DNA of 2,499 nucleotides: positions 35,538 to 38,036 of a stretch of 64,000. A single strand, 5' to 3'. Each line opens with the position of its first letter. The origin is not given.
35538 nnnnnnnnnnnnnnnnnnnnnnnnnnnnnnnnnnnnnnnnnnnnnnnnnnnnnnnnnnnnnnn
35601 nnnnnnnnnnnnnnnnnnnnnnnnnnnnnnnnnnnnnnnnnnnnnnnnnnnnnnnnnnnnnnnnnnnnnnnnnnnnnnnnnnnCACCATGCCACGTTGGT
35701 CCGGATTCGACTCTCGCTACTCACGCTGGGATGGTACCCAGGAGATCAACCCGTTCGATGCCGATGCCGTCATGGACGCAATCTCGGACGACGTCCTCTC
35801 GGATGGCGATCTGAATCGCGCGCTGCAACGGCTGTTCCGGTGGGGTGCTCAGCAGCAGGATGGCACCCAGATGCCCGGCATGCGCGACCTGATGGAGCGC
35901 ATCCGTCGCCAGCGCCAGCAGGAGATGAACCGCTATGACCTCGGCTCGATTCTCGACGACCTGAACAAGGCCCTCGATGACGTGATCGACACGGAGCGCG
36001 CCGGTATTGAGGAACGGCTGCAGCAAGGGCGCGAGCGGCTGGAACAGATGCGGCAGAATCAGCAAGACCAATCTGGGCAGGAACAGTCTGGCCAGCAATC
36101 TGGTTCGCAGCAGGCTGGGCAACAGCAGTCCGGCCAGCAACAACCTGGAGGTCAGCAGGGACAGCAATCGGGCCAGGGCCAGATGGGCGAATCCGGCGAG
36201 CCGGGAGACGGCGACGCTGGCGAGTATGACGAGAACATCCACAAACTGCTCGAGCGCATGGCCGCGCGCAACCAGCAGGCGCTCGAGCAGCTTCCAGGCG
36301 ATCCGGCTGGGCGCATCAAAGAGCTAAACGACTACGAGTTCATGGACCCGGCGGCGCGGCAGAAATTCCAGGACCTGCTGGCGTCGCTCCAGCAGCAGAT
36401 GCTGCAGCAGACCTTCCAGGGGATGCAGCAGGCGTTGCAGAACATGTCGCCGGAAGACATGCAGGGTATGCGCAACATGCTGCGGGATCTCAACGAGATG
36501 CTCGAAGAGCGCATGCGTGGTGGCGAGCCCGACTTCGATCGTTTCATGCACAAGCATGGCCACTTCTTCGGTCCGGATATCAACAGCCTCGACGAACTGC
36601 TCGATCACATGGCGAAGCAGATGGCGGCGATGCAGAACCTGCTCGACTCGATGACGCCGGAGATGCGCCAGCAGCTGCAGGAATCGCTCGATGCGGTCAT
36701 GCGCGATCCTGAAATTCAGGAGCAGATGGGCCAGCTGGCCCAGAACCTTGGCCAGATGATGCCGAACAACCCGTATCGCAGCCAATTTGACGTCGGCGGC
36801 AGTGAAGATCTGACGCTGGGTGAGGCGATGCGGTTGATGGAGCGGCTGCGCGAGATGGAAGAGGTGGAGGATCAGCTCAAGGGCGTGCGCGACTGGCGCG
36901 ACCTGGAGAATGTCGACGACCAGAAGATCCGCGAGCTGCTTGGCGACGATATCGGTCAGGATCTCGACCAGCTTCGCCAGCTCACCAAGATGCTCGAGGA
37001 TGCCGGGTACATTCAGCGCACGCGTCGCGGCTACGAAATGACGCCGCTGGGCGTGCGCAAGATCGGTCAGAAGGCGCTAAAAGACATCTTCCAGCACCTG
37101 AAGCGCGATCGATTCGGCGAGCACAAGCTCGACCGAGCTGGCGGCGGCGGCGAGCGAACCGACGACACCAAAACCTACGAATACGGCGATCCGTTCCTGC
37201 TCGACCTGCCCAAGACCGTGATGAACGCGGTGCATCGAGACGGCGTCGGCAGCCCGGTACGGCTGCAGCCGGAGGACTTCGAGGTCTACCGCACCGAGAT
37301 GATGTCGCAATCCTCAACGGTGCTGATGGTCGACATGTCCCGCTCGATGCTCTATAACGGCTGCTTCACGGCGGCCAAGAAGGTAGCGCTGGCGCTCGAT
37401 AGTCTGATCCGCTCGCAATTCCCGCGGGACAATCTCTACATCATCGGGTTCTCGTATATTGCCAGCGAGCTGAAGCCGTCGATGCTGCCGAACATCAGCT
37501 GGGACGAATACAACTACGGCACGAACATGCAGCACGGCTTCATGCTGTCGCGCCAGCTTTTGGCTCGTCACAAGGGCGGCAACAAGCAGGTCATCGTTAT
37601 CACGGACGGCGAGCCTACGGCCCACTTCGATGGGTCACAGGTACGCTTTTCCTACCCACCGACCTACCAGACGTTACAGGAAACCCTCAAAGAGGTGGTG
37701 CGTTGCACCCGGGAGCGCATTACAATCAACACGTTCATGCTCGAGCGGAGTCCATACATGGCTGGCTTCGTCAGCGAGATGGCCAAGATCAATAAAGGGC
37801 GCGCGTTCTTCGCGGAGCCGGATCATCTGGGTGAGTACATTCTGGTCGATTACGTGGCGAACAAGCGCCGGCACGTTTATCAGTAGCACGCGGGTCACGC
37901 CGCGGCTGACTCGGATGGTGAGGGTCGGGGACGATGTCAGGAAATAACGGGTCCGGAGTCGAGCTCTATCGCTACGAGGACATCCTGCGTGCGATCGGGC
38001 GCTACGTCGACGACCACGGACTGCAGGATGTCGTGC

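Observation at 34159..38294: Orphan chelatase-like AAA+ / vWA operon with its own promoter, atypical ATPase motifs and a trailing small ORF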

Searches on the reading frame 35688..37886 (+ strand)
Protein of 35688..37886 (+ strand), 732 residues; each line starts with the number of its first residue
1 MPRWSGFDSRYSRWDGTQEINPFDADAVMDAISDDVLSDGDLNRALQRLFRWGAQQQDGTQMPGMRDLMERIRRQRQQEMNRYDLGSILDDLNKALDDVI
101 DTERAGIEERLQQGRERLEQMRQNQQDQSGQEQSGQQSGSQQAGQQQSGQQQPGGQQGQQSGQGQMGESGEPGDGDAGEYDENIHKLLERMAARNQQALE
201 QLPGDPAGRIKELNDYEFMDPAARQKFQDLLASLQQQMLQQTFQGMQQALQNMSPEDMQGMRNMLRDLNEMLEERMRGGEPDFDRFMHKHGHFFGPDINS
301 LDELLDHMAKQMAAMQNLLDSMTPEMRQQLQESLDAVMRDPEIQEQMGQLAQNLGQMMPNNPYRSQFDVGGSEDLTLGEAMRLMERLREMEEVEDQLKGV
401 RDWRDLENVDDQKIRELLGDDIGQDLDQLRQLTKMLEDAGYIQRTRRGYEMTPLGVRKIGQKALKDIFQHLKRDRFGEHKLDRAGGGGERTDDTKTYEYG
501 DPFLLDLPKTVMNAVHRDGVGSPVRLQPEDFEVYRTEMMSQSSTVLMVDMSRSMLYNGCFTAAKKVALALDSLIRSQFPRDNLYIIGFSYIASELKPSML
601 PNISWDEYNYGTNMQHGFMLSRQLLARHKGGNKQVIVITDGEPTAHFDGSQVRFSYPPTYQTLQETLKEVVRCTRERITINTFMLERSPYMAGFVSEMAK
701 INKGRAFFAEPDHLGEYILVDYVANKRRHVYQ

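Call 6: search_protein_families(library=pfam, proteins=[window:35688-37886:+], max_evalue=0.01)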
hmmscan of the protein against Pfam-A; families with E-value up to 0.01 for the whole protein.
window:35688-37886:+ (732 aa): 3 families
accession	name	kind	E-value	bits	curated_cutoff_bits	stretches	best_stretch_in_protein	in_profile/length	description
PF13519.12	VWA_2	-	0.00011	23.3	27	1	544-642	1-107/107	von Willebrand factor type A domain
PF06304.16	DUF1048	-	0.0074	17.1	29.6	0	239-275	24-60/102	Protein of unknown function (DUF1048)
PF01442.23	Apolipoprotein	-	0.0075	16.4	90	1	223-358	49-163/190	Apolipoprotein A1/A4/E domain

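Call 7: search_protein_families(library=ncbifam, proteins=[window:35688-37886:+], max_evalue=0.01)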
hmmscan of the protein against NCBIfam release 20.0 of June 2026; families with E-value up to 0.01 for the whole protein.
window:35688-37886:+ (732 aa): 1 family
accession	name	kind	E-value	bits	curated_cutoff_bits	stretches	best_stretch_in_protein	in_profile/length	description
TIGR02442.1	Cob-chelat-sub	hypoth_equivalog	2.7e-05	22.8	779.45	1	504-644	434-584/641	putative cobaltochelatase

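Call 12: search_solved_structures(query=window:35688-37886:+, max_evalue=0.1)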
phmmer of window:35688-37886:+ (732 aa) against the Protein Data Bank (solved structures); distinct sequences matched with E-value up to 0.1: 0.

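Call 31: find_homologous_proteins(query=window:35688-37886:+, max_evalue=0.00001)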
Query window:35688-37886:+ (732 aa): 5539 proteins with E <= 0.00001 among 8000 candidates; the best 120 are listed.
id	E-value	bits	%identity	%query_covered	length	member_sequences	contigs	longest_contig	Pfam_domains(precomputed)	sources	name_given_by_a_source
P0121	0.0e+0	1642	100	100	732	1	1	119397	PF27532.1,PF27098.1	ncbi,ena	-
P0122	0.0e+0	1562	94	100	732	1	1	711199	PF27532.1,PF27098.1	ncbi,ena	-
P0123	0.0e+0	1453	89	100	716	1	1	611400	PF27532.1,PF27098.1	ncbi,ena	-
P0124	0.0e+0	1444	88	100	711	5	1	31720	PF27532.1,PF27098.1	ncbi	ncbi:MAG: VWA domain-containing protein [Nitrolancea sp.]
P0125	0.0e+0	1440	88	100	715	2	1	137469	PF27532.1,PF27098.1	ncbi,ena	-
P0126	0.0e+0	1437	87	100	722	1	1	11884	PF27532.1,PF27098.1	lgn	-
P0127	0.0e+0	1431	86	100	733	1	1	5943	PF27532.1,PF27098.1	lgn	-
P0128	0.0e+0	1431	87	100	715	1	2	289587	PF27532.1,PF27098.1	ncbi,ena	-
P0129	0.0e+0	1428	87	100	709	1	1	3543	PF27532.1,PF27098.1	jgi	-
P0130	0.0e+0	1375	85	99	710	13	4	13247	PF27532.1,PF27098.1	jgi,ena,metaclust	metaclust:\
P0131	0.0e+0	1368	84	99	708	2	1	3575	PF27532.1,PF27098.1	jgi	-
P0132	0.0e+0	1287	77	100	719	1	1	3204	PF27532.1,PF13519.13,PF27098.1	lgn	-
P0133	0.0e+0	1279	77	98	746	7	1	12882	PF27532.1,PF13519.13,PF27098.1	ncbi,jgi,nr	ncbi:MAG TPA: VWA domain-containing protein [Thermomicrobiaceae bacterium]|nr:VWA domain-containing 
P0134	0.0e+0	1273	78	99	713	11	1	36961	PF27532.1,PF13519.13,PF27098.1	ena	-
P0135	0.0e+0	1260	76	100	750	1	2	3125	PF27532.1,PF13519.13,PF27098.1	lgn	-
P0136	0.0e+0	1259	77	99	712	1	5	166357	PF27532.1,PF13519.13,PF27098.1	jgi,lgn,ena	-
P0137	0.0e+0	1259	77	99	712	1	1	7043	PF27532.1,PF13519.13,PF27098.1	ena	-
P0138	0.0e+0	1259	76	99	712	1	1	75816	PF27532.1,PF13519.13,PF27098.1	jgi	-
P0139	0.0e+0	1257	76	99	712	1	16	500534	PF27532.1,PF13519.13,PF27098.1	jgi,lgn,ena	-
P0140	0.0e+0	1256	76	99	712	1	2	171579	PF27532.1,PF13519.13,PF27098.1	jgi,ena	-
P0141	0.0e+0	1255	76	99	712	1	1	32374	PF27532.1,PF13519.13,PF27098.1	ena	-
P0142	0.0e+0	1255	76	99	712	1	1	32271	PF27532.1,PF13519.13,PF27098.1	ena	-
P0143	0.0e+0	1231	75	99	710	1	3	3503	PF27532.1,PF13519.13,PF27098.1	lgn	-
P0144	0.0e+0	1210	74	99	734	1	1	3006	PF27532.1,PF13519.13,PF27098.1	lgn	-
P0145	0.0e+0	1199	73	99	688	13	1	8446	PF27532.1,PF13519.13,PF27098.1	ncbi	-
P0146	0.0e+0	1197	73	99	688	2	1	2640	PF27532.1,PF13519.13,PF27098.1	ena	-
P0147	0.0e+0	1192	74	98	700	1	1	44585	PF27532.1,PF13519.13,PF27098.1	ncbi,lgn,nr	ncbi:MAG: VWA domain-containing protein [Sphaerobacter sp.]|nr:VWA domain-containing protein [Sphaer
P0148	0.0e+0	1185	72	99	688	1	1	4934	PF27532.1,PF13519.13,PF27098.1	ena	-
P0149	0.0e+0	1169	95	74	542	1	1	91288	PF27532.1,PF13519.13,PF27098.1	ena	-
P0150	0.0e+0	1155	71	98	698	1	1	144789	PF27532.1,PF13519.13,PF27098.1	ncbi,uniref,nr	ncbi:VWA domain-containing protein [Thermomicrobiaceae bacterium CFH 74404]|uniref:VWA domain-contai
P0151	0.0e+0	1150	71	98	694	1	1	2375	PF27532.1,PF13519.13,PF27098.1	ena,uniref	uniref:VWA domain-containing protein n=2 Tax=Thermorudis TaxID=1649508 RepID=A0A7C2W7C7_9BACT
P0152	0.0e+0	1149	71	98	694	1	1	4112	PF27532.1,PF13519.13,PF27098.1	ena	-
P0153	0.0e+0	1148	71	98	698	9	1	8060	PF27532.1,PF13519.13,PF27098.1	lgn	-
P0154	0.0e+0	1140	70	100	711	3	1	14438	PF27532.1,PF27098.1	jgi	jgi:uncharacterized protein with von Willebrand factor type A (vWA) domain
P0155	0.0e+0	1132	70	98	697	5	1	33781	PF27532.1,PF13519.13,PF27098.1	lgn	-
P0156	0.0e+0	1128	70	98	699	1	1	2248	PF27532.1,PF27098.1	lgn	-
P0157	0.0e+0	1125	68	98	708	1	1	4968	PF27532.1,PF13519.13,PF27098.1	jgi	jgi:uncharacterized protein with von Willebrand factor type A (vWA) domain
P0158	0.0e+0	1125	71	98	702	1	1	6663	PF27532.1,PF27098.1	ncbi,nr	ncbi:MAG TPA: VWA domain-containing protein [Thermomicrobiales bacterium]|nr:VWA domain-containing p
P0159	0.0e+0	1121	70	98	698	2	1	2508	PF27532.1,PF27098.1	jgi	jgi:uncharacterized protein with von Willebrand factor type A (vWA) domain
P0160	0.0e+0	1117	71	98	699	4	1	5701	PF27532.1,PF27098.1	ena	-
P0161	0.0e+0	1115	67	98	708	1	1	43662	PF27532.1,PF13519.13,PF27098.1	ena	-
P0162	0.0e+0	1115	69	98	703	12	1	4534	PF27532.1,PF13519.13,PF27098.1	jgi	jgi:uncharacterized protein with von Willebrand factor type A (vWA) domain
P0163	0.0e+0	1114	69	98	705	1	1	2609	PF27532.1,PF13519.13,PF27098.1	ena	-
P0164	0.0e+0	1113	69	98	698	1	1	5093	PF27532.1,PF27098.1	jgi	-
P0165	0.0e+0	1112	70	98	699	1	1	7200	PF27532.1,PF27098.1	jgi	jgi:uncharacterized protein with von Willebrand factor type A (vWA) domain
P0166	0.0e+0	1110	70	98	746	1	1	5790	PF27532.1,PF13519.13,PF27098.1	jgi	jgi:uncharacterized protein with von Willebrand factor type A (vWA) domain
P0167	0.0e+0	1110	69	98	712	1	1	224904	PF27532.1,PF27098.1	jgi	jgi:uncharacterized protein with von Willebrand factor type A (vWA) domain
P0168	0.0e+0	1108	68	98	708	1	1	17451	PF27532.1,PF13519.13,PF27098.1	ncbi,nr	ncbi:MAG: VWA domain-containing protein [Chloroflexia bacterium]|nr:VWA domain-containing protein [C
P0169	0.0e+0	1106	68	98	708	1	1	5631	PF27532.1,PF13519.13,PF27098.1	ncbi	-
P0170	0.0e+0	1104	68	98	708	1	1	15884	PF27532.1,PF13519.13,PF27098.1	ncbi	ncbi:VWA domain-containing protein [soil metagenome]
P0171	0.0e+0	1103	68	98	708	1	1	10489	PF27532.1,PF13519.13,PF27098.1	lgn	-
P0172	0.0e+0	1102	68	98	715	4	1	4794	PF27532.1,PF27098.1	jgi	jgi:uncharacterized protein with von Willebrand factor type A (vWA) domain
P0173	0.0e+0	1102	68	98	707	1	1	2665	PF27532.1,PF27098.1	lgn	-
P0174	0.0e+0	1100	67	98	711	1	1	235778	PF27532.1,PF27098.1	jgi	jgi:uncharacterized protein with von Willebrand factor type A (vWA) domain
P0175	0.0e+0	1097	68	98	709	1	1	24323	PF27532.1,PF27098.1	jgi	-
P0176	0.0e+0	1093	68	98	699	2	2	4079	PF27532.1,PF13519.13,PF27098.1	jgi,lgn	-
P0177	0.0e+0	1092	68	98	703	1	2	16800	PF27532.1,PF13519.13,PF27098.1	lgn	-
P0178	0.0e+0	1090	67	99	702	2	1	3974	PF27532.1,PF13519.13,PF27098.1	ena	-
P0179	0.0e+0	1089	68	98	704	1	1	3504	PF27532.1,PF27098.1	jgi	jgi:uncharacterized protein with von Willebrand factor type A (vWA) domain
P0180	0.0e+0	1087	68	99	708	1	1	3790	PF27532.1,PF13519.13,PF27098.1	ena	-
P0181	0.0e+0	1087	69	98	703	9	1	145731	PF27532.1,PF27098.1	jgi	-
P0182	0.0e+0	1085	69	99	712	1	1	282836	PF27532.1,PF13519.13,PF27098.1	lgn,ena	-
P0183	0.0e+0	1082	67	98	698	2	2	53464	PF27532.1,PF13519.13,PF27098.1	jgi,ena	-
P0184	0.0e+0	1081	68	99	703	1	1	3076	PF27532.1,PF27098.1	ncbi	-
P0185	0.0e+0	1081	68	99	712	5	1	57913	PF27532.1,PF13519.13,PF27098.1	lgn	-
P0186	0.0e+0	1080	68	99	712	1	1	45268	PF27532.1,PF13519.13,PF27098.1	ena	-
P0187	0.0e+0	1080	68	99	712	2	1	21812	PF27532.1,PF13519.13,PF27098.1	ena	-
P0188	0.0e+0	1079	68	99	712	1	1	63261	PF27532.1,PF13519.13,PF27098.1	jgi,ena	-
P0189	0.0e+0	1077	68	99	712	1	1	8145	PF27532.1,PF13519.13,PF27098.1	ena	-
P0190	0.0e+0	1075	67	99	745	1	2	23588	PF27532.1,PF13519.13,PF27098.1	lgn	-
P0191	0.0e+0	1075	68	99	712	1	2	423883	PF27532.1,PF13519.13,PF27098.1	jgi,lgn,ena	-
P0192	0.0e+0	1072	83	75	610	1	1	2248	PF27532.1,PF13519.13,PF27098.1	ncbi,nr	ncbi:MAG: VWA domain-containing protein, partial [Thermomicrobiaceae bacterium]|nr:VWA domain-contai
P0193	0.0e+0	1071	68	99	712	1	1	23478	PF27532.1,PF13519.13,PF27098.1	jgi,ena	-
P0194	0.0e+0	1070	67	98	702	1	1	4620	PF27532.1,PF13519.13,PF27098.1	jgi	jgi:uncharacterized protein with von Willebrand factor type A (vWA) domain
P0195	0.0e+0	1064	67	98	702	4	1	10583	PF27532.1,PF13519.13,PF27098.1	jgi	jgi:uncharacterized protein with von Willebrand factor type A (vWA) domain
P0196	0.0e+0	1060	67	98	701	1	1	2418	PF27532.1,PF13519.13,PF27098.1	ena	-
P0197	0.0e+0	1059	67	99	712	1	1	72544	PF27532.1,PF13519.13,PF27098.1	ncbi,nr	ncbi:MAG: VWA domain-containing protein [Thermomicrobiales bacterium]|nr:VWA domain-containing prote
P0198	0.0e+0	1058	66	98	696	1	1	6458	PF27532.1,PF13519.13,PF27098.1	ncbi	-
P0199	0.0e+0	1056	66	98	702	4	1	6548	PF27532.1,PF13519.13,PF27098.1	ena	-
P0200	0.0e+0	1054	66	98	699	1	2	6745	PF27532.1,PF13519.13,PF27098.1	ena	-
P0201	0.0e+0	1051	92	69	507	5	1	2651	PF13519.13,PF27098.1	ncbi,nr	ncbi:MAG TPA: VWA domain-containing protein, partial [Nitrolancea sp.]|nr:VWA domain-containing prot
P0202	0.0e+0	1051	65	100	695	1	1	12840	PF27532.1,PF13519.13,PF27098.1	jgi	jgi:uncharacterized protein with von Willebrand factor type A (vWA) domain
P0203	0.0e+0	1046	63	99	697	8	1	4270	PF27532.1,PF13519.13,PF27098.1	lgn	-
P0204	0.0e+0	1045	63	98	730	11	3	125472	PF27532.1,PF13519.13,PF27098.1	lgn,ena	-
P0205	0.0e+0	1042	64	99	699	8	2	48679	PF27532.1,PF27098.1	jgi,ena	-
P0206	0.0e+0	1041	64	98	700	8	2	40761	PF27532.1,PF13519.13,PF27098.1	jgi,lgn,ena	-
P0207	0.0e+0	1041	63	98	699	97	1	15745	PF27532.1,PF13519.13,PF27098.1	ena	-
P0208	0.0e+0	1039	63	99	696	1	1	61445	PF27532.1,PF13519.13,PF27098.1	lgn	-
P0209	0.0e+0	1039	64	98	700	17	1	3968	PF27532.1,PF13519.13,PF27098.1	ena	-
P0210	0.0e+0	1037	64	98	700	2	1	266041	PF27532.1,PF13519.13,PF27098.1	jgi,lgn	-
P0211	0.0e+0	1037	63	99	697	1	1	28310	PF27532.1,PF13519.13,PF27098.1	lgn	-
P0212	0.0e+0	1036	63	99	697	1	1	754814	PF27532.1,PF13519.13,PF27098.1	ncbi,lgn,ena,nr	ncbi:hypothetical protein HRbin28_01284 [bacterium HR28]|nr:hypothetical protein HRbin28_01284 [bact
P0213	0.0e+0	1035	63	99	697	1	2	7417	PF27532.1,PF13519.13,PF27098.1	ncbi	-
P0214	0.0e+0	1033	64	98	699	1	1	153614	PF27532.1,PF13519.13,PF27098.1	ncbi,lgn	-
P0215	0.0e+0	1032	63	99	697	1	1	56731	PF27532.1,PF13519.13,PF27098.1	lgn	-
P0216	0.0e+0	1030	64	98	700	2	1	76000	PF27532.1,PF13519.13,PF27098.1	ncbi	-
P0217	0.0e+0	1030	63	99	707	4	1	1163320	PF27532.1,PF13519.13,PF27098.1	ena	-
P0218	0.0e+0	1030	63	98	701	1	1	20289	PF27532.1,PF27098.1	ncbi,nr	ncbi:MAG: VWA domain-containing protein [Thermomicrobium sp.]|nr:VWA domain-containing protein [Ther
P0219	0.0e+0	1028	62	99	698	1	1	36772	PF27532.1,PF13519.13,PF27098.1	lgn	-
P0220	0.0e+0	1027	63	99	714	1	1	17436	PF27532.1,PF13519.13,PF27098.1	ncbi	-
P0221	0.0e+0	1027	63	98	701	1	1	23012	PF27532.1,PF27098.1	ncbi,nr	ncbi:MAG: VWA domain-containing protein [Thermomicrobium sp.]|nr:VWA domain-containing protein [Ther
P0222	0.0e+0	1026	64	98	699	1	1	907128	PF27532.1,PF13519.13,PF27098.1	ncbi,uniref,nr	ncbi:VWA domain-containing protein [Thermomicrobium sp. 4228-Ro]|uniref:vWA domain-containing protei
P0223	0.0e+0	1025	83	73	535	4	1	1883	PF27532.1,PF13519.13,PF27098.1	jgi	-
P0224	0.0e+0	1024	66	96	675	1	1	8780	PF27532.1,PF13519.13,PF27098.1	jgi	jgi:uncharacterized protein with von Willebrand factor type A (vWA) domain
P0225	0.0e+0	1022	62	99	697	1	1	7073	PF27532.1,PF13519.13,PF27098.1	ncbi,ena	-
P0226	0.0e+0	1017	63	98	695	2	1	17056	PF27532.1,PF13519.13,PF27098.1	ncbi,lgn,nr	ncbi:MAG: VWA domain-containing protein [Thermomicrobium sp.]|nr:VWA domain-containing protein [Ther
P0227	0.0e+0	1016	63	99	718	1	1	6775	PF27532.1,PF13519.13,PF27098.1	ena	-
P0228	0.0e+0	1016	63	99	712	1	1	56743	PF27532.1,PF13519.13,PF27098.1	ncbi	-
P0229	0.0e+0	1015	63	99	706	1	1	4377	PF27532.1,PF13519.13,PF27098.1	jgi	jgi:uncharacterized protein with von Willebrand factor type A (vWA) domain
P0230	0.0e+0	1012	63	99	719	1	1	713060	PF27532.1,PF27098.1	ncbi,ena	-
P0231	0.0e+0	1011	61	99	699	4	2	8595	PF27532.1,PF13519.13,PF27098.1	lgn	-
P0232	6.7e-297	1005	61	99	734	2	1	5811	PF27532.1,PF13519.13,PF27098.1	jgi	jgi:uncharacterized protein with von Willebrand factor type A (vWA) domain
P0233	1.3e-296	1004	62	99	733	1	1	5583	PF27532.1,PF13519.13,PF27098.1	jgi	jgi:uncharacterized protein with von Willebrand factor type A (vWA) domain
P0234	1.5e-296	1004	61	99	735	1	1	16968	PF27532.1,PF13519.13,PF27098.1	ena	-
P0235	1.5e-296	1004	61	99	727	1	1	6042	PF27532.1,PF13519.13,PF27098.1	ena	-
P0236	3.2e-296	1003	62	98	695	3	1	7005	PF27532.1,PF13519.13,PF27098.1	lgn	-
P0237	5.2e-296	1002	62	99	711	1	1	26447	PF27532.1,PF13519.13,PF27098.1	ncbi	ncbi:VWA domain-containing protein [soil metagenome]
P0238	2.7e-295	1000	85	70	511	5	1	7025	PF13519.13,PF27098.1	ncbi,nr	ncbi:MAG TPA: VWA domain-containing protein, partial [Thermomicrobiaceae bacterium]|nr:VWA domain-co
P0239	4.5e-295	999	62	99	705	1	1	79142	PF27532.1,PF13519.13,PF27098.1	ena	-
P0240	1.3e-294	998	60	99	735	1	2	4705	PF27532.1,PF13519.13,PF27098.1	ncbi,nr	ncbi:MAG: VWA domain-containing protein [Chloroflexota bacterium]|nr:VWA domain-containing protein [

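Call 41: search_protein_families(library=padloc, proteins=[window:35688-37886:+], max_evalue=0.01)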
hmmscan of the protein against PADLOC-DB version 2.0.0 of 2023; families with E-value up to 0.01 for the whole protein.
window:35688-37886:+ (732 aa): 0 families

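Call 42: search_protein_families(library=phrogs, proteins=[window:35688-37886:+], max_evalue=0.01)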
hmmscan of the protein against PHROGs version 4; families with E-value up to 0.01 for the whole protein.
window:35688-37886:+ (732 aa): 2 families
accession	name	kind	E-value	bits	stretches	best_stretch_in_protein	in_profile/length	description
phrog_366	-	tail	0.0034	17.9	1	102-180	281-365/474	tail fiber protein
phrog_12803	-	unknown function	0.0054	17.7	0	281-340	67-125/147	-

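Call 45: find_encoding_contigs(protein=P0122, flank=7000, max_places=1)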
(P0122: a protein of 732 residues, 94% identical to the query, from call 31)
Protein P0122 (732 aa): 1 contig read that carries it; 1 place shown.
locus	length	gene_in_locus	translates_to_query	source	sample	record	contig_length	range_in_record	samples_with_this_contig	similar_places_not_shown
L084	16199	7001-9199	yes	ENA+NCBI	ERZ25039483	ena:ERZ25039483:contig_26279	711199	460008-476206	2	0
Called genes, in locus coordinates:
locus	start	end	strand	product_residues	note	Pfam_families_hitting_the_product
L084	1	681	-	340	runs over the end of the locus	PF00676:E1_dh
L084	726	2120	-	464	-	PF07992:Pyr_redox_2, PF13738:Pyr_redox_3, PF00070:Pyr_redox, PF02852:Pyr_redox_dim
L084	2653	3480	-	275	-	PF13276:HTH_21, PF00665:rve, PF13683:rve_3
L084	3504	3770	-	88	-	PF01527:HTH_Tnp_1, PF02796:HTH_7 (weak), PF13542:HTH_Tnp_ISL3, PF13384:HTH_23, PF13518:HTH_28, PF13551:HTH_29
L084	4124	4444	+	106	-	PF04434:SWIM (weak)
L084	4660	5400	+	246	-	-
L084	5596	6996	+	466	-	PF00158:Sigma54_activat (faint), PF07728:AAA_5 (faint)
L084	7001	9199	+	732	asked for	PF27532:Mb0984_helical, PF27098:Rv0959_3rd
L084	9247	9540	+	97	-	-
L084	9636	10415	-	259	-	PF21948:LplA-B_cat, PF03099:BPL_LplA_LipB (weak)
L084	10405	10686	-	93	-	-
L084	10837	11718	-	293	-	PF03446:NAD_binding_2, PF09130:DUF1932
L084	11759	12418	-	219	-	PF03737:RraA-like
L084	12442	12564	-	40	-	-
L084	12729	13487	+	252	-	PF03575:Peptidase_S51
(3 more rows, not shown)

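Call 46: find_encoding_contigs(protein=P0123, flank=7000, max_places=1)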
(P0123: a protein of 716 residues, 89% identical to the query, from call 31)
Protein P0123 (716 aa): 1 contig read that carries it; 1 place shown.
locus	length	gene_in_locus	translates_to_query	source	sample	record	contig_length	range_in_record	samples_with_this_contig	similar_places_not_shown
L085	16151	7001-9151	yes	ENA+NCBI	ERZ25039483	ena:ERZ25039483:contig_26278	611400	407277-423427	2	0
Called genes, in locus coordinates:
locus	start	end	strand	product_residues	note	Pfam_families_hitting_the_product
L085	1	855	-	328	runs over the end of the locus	PF02779:Transket_pyr, PF02780:Transketolase_C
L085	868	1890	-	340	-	PF00676:E1_dh, PF02775:TPP_enzyme_C (faint)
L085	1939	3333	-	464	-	PF00890:FAD_binding_2 (faint), PF01134:GIDA (faint), PF07992:Pyr_redox_2, PF12831:FAD_oxidored (weak), PF13738:Pyr_redox_3, PF00070:Pyr_redox, PF02852:Pyr_redox_dim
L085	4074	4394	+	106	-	PF04434:SWIM (weak)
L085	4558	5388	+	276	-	-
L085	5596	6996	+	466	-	PF00158:Sigma54_activat (faint), PF07728:AAA_5 (faint)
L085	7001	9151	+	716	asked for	PF27532:Mb0984_helical, PF27098:Rv0959_3rd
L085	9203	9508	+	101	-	-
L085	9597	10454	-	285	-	PF02517:Rce1-like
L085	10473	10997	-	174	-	PF04075:F420H2_quin_red (faint)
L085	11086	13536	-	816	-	PF01381:HTH_3, PF12844:HTH_19 (weak), PF13560:HTH_31, PF13191:AAA_16 (weak), PF13401:AAA_22, PF25872:HTH_77, PF17874:TPR_MalT, PF13424:TPR_12, +5 more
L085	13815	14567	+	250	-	PF01391:Collagen (weak)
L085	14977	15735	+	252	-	PF01391:Collagen (weak)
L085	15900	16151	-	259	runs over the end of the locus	PF21948:LplA-B_cat, PF03099:BPL_LplA_LipB (weak)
